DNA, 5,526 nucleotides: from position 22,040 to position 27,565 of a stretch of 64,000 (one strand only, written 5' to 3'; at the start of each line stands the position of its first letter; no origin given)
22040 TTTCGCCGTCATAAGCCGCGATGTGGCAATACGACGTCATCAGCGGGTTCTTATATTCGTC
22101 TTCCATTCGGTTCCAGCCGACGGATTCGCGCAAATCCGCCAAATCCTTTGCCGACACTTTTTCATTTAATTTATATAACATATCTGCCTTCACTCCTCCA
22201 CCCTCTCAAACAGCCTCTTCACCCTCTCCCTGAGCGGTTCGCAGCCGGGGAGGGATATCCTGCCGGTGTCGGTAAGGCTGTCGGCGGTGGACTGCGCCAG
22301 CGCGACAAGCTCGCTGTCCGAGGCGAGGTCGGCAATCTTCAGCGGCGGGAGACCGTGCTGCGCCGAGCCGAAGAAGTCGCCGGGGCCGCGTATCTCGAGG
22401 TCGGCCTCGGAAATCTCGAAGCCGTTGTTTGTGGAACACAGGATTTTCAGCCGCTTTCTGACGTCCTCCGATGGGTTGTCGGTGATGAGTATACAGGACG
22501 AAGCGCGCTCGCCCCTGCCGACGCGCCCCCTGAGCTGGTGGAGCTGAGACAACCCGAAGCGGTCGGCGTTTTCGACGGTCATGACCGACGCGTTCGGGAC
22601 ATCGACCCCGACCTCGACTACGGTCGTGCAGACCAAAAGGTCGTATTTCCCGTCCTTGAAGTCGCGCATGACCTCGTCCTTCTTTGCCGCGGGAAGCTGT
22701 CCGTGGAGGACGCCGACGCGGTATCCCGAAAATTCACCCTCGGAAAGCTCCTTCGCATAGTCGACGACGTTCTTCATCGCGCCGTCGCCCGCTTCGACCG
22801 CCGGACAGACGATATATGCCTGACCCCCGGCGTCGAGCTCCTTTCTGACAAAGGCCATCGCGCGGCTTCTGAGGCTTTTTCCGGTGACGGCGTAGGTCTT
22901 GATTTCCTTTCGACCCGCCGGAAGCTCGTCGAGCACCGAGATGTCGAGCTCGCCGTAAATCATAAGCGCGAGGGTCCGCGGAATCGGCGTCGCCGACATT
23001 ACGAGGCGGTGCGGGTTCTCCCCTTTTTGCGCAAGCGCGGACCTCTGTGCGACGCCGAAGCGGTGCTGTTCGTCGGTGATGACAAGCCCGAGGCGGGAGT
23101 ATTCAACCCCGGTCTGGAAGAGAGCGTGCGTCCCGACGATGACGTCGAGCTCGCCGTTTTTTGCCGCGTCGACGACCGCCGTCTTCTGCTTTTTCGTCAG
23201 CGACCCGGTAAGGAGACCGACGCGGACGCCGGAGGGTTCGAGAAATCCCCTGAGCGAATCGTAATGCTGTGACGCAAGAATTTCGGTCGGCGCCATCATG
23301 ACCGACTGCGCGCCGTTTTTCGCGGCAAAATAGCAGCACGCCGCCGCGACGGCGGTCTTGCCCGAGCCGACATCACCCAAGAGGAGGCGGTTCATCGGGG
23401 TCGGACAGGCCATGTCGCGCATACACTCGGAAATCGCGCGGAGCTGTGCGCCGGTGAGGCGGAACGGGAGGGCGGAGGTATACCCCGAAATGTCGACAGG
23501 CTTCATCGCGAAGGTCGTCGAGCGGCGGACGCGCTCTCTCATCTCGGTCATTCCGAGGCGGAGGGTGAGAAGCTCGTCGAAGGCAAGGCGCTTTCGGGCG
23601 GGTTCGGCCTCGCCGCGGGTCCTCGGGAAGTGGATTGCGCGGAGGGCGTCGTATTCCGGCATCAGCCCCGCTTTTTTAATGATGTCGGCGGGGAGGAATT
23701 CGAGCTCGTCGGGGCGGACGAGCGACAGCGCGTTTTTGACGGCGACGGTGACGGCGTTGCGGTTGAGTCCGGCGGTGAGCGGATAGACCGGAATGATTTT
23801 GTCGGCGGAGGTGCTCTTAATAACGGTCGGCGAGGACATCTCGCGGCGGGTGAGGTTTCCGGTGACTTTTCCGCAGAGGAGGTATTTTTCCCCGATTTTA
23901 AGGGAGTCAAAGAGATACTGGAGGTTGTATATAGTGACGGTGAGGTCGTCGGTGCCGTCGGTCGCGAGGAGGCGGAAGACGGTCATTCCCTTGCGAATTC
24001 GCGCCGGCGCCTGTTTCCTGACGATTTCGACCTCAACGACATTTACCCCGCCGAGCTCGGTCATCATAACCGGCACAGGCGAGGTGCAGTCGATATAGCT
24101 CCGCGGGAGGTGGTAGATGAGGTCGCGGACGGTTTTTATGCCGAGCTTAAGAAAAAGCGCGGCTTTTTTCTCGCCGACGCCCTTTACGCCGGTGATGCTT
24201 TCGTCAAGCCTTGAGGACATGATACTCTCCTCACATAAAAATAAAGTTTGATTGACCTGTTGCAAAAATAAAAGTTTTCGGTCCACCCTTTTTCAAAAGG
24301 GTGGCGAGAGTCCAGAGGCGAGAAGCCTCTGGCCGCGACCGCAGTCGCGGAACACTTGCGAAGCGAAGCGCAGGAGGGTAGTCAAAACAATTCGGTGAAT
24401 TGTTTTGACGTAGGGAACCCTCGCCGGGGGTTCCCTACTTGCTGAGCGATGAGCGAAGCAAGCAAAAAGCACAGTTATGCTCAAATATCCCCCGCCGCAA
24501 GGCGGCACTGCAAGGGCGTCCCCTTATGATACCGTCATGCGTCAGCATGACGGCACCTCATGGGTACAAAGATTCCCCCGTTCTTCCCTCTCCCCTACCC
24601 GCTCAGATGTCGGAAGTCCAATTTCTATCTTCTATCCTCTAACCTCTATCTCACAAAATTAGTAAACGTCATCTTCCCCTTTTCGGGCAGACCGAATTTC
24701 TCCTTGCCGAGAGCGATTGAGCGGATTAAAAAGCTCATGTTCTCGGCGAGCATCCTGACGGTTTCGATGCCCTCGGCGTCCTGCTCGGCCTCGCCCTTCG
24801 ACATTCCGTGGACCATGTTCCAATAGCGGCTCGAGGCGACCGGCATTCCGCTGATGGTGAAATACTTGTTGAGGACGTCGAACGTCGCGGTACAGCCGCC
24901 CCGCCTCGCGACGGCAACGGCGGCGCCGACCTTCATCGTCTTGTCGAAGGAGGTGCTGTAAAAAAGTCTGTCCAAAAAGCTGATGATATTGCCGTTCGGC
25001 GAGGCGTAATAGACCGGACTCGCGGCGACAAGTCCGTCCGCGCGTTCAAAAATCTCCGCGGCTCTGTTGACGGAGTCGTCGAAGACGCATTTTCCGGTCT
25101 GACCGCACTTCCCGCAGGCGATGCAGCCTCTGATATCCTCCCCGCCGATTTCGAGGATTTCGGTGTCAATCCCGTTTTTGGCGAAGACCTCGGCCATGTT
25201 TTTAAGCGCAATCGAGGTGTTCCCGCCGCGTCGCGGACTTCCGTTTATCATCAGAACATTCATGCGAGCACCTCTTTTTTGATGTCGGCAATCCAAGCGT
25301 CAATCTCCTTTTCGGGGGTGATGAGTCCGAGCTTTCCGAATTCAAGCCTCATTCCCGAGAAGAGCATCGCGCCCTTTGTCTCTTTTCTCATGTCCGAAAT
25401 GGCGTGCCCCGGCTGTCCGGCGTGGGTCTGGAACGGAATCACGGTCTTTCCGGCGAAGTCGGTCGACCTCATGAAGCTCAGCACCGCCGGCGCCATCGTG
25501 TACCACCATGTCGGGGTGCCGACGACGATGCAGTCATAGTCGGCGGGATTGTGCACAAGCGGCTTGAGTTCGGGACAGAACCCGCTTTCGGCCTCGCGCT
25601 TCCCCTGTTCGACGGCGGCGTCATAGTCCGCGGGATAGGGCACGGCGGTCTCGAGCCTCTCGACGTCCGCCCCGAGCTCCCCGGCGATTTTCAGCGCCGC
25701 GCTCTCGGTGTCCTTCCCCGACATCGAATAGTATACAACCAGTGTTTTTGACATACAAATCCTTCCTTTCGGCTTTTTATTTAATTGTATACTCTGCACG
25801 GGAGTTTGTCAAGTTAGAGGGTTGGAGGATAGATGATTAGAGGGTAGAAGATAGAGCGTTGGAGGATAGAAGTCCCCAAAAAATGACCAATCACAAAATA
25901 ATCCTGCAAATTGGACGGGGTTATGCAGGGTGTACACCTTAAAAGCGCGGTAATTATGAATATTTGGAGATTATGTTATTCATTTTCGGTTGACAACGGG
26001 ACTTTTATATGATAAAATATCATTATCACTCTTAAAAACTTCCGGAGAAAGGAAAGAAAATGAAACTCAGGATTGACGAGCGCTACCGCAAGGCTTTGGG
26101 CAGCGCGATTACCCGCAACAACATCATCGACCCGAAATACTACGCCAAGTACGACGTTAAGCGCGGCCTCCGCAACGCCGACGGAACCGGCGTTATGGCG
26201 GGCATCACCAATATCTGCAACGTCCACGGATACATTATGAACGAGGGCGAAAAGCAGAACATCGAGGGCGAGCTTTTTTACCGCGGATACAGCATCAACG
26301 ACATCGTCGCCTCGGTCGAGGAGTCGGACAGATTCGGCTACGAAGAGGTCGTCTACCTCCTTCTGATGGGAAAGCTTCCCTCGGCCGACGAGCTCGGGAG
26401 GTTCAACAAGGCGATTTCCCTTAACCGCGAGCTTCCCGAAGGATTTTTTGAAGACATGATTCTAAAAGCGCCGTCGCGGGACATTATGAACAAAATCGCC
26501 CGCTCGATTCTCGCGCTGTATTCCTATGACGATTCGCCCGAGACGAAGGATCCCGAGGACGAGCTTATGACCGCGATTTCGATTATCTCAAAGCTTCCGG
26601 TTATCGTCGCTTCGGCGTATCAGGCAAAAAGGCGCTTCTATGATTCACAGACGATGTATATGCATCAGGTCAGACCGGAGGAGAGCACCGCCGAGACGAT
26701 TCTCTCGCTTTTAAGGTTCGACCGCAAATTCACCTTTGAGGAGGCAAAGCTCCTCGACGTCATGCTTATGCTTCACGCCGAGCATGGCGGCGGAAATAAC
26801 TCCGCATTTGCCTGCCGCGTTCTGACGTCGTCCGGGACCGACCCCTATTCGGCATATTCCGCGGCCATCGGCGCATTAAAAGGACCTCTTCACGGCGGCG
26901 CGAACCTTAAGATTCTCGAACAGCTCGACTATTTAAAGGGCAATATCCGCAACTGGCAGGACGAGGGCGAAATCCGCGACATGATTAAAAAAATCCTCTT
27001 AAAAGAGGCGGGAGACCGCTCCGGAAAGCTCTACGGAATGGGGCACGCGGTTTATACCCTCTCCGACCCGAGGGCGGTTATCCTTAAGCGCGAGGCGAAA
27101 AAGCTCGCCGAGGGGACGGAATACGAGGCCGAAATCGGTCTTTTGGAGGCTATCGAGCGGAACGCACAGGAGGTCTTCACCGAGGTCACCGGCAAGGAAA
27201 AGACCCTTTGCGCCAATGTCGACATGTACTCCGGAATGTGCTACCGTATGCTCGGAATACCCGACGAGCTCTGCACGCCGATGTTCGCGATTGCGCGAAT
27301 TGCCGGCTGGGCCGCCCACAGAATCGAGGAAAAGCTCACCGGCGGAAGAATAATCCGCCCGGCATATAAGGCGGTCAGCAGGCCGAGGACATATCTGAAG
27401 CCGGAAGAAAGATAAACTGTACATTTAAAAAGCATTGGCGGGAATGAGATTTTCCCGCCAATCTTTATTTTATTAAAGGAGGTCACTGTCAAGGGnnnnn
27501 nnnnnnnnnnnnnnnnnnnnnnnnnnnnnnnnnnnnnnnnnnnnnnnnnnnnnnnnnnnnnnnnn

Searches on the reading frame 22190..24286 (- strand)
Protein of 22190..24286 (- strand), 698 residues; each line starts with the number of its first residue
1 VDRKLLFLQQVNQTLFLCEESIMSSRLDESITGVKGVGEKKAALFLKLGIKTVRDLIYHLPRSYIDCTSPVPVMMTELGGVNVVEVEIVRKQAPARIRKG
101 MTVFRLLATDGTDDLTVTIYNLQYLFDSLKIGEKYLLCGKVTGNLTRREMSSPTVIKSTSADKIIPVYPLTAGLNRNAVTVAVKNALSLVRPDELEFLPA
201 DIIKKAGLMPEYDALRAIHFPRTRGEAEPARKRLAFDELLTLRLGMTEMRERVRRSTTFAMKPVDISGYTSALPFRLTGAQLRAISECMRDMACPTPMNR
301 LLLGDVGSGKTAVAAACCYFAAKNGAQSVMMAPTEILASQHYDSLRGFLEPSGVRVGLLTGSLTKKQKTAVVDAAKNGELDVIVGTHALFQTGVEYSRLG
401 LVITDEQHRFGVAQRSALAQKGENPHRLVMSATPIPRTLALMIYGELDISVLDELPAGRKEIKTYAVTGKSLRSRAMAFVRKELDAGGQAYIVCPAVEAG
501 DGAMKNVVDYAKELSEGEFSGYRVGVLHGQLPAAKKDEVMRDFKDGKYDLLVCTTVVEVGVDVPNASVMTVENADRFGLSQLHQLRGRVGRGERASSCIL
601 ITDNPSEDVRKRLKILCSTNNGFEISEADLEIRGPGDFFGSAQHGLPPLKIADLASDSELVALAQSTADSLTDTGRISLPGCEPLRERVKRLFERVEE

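Call 15: search_protein_families(library=pfam, proteins=[window:22190-24286:-], max_evalue=0.001)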
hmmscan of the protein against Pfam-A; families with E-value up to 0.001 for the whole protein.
window:22190-24286:- (698 aa): 5 families
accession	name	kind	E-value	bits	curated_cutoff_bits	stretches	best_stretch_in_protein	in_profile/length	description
PF00271.37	Helicase_C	-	1.4e-26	93.3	23.5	2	480-591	6-108/110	Helicase conserved C-terminal domain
PF17191.10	RecG_wedge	-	7.5e-22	78.1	23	1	34-190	5-162/162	RecG wedge domain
PF00270.35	DEAD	-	1.3e-21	77.5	26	1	280-439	3-164/167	DEAD/DEAH box helicase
PF19833.4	RecG_dom3_C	-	1.6e-13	51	26.8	1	619-693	1-77/87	ATP-dependent DNA helicase RecG, domain 3, C-terminal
PF04851.21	ResIII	-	7.3e-10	39.4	22.5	1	282-434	9-162/164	Type III restriction enzyme, res subunit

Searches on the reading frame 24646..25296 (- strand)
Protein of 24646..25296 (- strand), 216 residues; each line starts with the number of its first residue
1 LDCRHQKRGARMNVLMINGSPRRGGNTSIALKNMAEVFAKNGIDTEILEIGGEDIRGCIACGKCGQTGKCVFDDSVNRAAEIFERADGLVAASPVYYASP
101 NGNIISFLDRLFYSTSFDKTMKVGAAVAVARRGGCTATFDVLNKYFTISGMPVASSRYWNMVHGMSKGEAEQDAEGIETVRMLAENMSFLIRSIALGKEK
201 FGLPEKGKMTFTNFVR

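Call 15: search_protein_families(library=pfam, proteins=[window:24646-25296:-], max_evalue=0.001)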
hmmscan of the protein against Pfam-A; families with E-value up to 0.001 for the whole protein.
window:24646-25296:- (216 aa): 2 families
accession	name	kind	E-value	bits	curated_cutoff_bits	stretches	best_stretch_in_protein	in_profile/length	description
PF03358.20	FMN_red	-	2.2e-26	92.7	24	1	12-163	1-149/152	NADPH-dependent FMN reductase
PF02525.22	Flavodoxin_2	-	0.00029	21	27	1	12-112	1-104/198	Flavodoxin-like fold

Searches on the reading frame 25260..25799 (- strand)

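Call 15: search_protein_families(library=pfam, proteins=[window:25260-25799:-], max_evalue=0.001)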
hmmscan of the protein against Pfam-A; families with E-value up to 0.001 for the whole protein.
window:25260-25799:- (179 aa): 2 families
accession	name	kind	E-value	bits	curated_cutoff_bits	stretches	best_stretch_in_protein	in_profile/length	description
PF12682.12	Flavodoxin_4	-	1.9e-19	70.1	24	1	18-171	1-153/155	Flavodoxin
PF03358.20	FMN_red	-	8e-06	25.9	24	1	31-132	16-121/152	NADPH-dependent FMN reductase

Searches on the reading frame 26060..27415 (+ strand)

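Call 16: search_protein_families(library=pfam, proteins=[window:26060-27415:+], max_evalue=0.001)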
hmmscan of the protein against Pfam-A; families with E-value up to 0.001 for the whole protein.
window:26060-27415:+ (451 aa): 1 family
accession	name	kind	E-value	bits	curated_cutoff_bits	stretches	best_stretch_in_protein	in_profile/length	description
PF00285.26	Citrate_synt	-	7.8e-109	364.4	27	1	43-435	3-357/357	Citrate synthase, C-terminal domain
